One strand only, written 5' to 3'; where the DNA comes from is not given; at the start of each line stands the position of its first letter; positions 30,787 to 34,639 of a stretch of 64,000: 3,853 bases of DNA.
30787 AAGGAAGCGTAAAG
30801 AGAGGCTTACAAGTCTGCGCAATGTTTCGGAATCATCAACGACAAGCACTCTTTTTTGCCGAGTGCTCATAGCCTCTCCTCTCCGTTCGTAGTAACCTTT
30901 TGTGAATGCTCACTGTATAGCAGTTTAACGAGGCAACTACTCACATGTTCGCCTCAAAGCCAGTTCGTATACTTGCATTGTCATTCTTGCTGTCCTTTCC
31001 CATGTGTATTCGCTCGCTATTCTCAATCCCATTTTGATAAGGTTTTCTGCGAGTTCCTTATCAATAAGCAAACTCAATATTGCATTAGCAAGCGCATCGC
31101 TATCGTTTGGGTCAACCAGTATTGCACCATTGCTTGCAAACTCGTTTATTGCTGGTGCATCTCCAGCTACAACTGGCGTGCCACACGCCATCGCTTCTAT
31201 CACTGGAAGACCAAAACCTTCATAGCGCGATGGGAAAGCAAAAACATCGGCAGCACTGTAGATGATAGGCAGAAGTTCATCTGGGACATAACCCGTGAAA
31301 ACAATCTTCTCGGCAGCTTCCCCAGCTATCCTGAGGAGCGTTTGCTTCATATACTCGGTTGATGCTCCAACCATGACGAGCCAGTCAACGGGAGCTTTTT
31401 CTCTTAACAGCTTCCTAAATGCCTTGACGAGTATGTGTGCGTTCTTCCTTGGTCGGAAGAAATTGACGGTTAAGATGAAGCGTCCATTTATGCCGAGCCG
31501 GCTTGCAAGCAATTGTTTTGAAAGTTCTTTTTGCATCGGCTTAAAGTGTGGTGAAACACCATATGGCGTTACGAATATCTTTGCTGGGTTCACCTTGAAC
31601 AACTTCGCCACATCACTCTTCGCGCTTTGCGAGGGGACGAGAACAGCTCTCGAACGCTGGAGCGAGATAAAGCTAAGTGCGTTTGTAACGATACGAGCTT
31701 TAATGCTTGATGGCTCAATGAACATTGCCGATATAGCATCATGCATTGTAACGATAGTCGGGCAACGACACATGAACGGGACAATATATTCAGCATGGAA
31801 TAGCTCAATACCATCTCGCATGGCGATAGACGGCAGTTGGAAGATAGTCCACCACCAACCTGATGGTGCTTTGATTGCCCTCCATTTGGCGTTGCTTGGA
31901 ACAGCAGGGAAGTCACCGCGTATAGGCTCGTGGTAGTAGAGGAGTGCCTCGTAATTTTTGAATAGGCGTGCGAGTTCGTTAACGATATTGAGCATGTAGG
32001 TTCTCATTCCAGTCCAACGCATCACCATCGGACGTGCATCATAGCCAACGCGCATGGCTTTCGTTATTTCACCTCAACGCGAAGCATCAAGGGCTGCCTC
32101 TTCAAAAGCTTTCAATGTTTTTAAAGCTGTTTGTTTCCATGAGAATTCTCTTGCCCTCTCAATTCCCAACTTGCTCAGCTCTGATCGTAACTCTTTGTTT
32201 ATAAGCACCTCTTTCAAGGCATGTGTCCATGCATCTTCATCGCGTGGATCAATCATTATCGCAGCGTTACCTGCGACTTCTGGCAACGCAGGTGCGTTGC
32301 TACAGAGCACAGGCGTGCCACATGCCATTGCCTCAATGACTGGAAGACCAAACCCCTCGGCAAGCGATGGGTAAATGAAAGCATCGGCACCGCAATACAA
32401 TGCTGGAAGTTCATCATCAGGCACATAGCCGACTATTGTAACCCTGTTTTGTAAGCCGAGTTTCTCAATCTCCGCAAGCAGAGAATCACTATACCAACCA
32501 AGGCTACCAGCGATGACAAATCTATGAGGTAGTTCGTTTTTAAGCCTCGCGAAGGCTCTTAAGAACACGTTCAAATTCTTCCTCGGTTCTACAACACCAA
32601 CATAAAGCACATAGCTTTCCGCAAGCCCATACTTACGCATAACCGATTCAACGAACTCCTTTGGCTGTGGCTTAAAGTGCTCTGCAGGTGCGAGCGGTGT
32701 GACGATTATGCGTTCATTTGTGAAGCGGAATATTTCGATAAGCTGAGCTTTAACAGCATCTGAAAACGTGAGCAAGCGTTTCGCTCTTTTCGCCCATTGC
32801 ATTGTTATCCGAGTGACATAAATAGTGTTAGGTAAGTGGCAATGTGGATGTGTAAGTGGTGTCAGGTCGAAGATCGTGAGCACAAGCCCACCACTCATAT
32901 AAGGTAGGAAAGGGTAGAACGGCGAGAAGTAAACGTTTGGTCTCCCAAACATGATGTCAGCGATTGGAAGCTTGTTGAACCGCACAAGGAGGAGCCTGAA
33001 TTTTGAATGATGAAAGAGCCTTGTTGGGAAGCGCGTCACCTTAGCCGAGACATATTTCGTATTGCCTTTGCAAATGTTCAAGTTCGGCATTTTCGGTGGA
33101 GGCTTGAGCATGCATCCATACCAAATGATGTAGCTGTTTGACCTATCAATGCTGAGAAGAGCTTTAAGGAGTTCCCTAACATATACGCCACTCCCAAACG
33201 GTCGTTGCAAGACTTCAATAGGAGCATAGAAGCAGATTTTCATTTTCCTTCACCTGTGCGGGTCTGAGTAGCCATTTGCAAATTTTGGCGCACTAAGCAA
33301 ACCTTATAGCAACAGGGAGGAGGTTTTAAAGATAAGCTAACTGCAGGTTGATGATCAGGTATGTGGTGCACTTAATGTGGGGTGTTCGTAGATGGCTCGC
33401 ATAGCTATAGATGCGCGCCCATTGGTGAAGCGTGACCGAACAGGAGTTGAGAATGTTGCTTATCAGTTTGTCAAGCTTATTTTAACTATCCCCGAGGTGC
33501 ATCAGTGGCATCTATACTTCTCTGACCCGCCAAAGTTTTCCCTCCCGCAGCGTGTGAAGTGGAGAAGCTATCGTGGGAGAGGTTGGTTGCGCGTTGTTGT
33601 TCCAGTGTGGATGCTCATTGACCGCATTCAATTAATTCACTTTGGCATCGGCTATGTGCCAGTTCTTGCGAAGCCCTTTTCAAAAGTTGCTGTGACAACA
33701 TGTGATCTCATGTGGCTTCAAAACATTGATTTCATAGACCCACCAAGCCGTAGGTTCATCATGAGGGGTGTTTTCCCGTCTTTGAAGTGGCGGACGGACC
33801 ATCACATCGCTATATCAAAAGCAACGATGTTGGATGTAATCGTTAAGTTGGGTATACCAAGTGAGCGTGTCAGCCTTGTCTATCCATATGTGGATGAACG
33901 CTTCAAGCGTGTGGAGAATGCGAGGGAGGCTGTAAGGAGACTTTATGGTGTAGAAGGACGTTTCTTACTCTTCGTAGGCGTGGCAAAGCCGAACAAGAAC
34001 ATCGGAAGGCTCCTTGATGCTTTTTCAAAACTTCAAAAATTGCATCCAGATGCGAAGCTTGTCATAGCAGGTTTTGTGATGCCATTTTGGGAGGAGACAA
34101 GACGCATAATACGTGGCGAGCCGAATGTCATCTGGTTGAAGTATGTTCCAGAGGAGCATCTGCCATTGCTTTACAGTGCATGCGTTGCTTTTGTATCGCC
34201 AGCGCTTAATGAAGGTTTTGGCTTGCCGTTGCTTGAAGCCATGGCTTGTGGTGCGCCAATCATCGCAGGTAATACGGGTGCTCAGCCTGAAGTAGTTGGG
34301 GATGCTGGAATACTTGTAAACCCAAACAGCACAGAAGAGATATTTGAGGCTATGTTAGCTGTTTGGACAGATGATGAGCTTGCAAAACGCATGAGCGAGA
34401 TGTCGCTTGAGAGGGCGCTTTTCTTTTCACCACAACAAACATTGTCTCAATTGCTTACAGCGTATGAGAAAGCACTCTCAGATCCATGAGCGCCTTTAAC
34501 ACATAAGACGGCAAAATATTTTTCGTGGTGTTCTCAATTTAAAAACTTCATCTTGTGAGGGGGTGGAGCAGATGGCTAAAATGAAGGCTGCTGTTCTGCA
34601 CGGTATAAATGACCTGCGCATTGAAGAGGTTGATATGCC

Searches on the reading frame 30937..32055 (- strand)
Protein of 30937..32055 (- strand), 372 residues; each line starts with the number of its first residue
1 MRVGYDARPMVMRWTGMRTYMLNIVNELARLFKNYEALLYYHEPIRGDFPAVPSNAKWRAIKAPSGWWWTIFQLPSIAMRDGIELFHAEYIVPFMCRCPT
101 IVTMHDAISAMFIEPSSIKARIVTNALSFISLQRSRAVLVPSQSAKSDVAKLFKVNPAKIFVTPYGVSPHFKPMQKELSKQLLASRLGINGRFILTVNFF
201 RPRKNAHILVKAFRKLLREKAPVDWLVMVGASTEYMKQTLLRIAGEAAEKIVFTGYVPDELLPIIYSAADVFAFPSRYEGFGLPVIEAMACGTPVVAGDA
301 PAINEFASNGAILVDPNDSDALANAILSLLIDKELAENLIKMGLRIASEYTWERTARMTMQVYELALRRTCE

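Call 58: search_protein_families(library=pfam, proteins=[window:30937-32055:-], max_evalue=0.00001)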
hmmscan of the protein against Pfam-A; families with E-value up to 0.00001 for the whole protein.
window:30937-32055:- (372 aa): 5 families
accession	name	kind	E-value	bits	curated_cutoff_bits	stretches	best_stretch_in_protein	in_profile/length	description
PF00534.26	Glycos_transf_1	-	7.7e-38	130.2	26.4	1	191-342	15-168/172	Glycosyl transferases group 1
PF13692.12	Glyco_trans_1_4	-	2e-32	112.9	27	1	194-331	4-141/142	Glycosyl transferases group 1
PF13439.12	Glyco_transf_4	-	4.4e-13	50.1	28.5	1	15-169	2-168/170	Glycosyltransferase Family 4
PF20706.3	GT4-conflict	-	1.3e-11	44.5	26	1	202-356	210-382/385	Family 4 Glycosyltransferase in conflict systems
PF13524.12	Glyco_trans_1_2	-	9.7e-09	35.8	25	1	241-358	17-141/144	Glycosyl transferase-like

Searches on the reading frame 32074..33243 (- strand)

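Call 58: search_protein_families(library=pfam, proteins=[window:32074-33243:-], max_evalue=0.00001)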
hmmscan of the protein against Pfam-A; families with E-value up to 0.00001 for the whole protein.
window:32074-33243:- (389 aa): 4 families
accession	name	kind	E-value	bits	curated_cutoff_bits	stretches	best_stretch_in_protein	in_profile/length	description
PF00534.26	Glycos_transf_1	-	9.4e-39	133.1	26.4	1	209-360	15-169/172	Glycosyl transferases group 1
PF13692.12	Glyco_trans_1_4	-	7.7e-33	114.2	27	1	211-347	3-140/142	Glycosyl transferases group 1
PF20706.3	GT4-conflict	-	5.9e-13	49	26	1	206-373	194-382/385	Family 4 Glycosyltransferase in conflict systems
PF13524.12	Glyco_trans_1_2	-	7.6e-11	42.6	25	1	227-373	5-139/144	Glycosyl transferase-like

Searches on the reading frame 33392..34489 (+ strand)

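Call 67: search_protein_families(library=pfam, proteins=[window:33392-34489:+], max_evalue=0.00001)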
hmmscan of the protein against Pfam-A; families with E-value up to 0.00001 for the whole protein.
window:33392-34489:+ (365 aa): 2 families
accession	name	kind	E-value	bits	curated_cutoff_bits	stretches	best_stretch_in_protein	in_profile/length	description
PF00534.26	Glycos_transf_1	-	1.3e-33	116.3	26.4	1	189-336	15-167/172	Glycosyl transferases group 1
PF13692.12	Glyco_trans_1_4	-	2.9e-28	99.3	27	1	192-327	4-142/142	Glycosyl transferases group 1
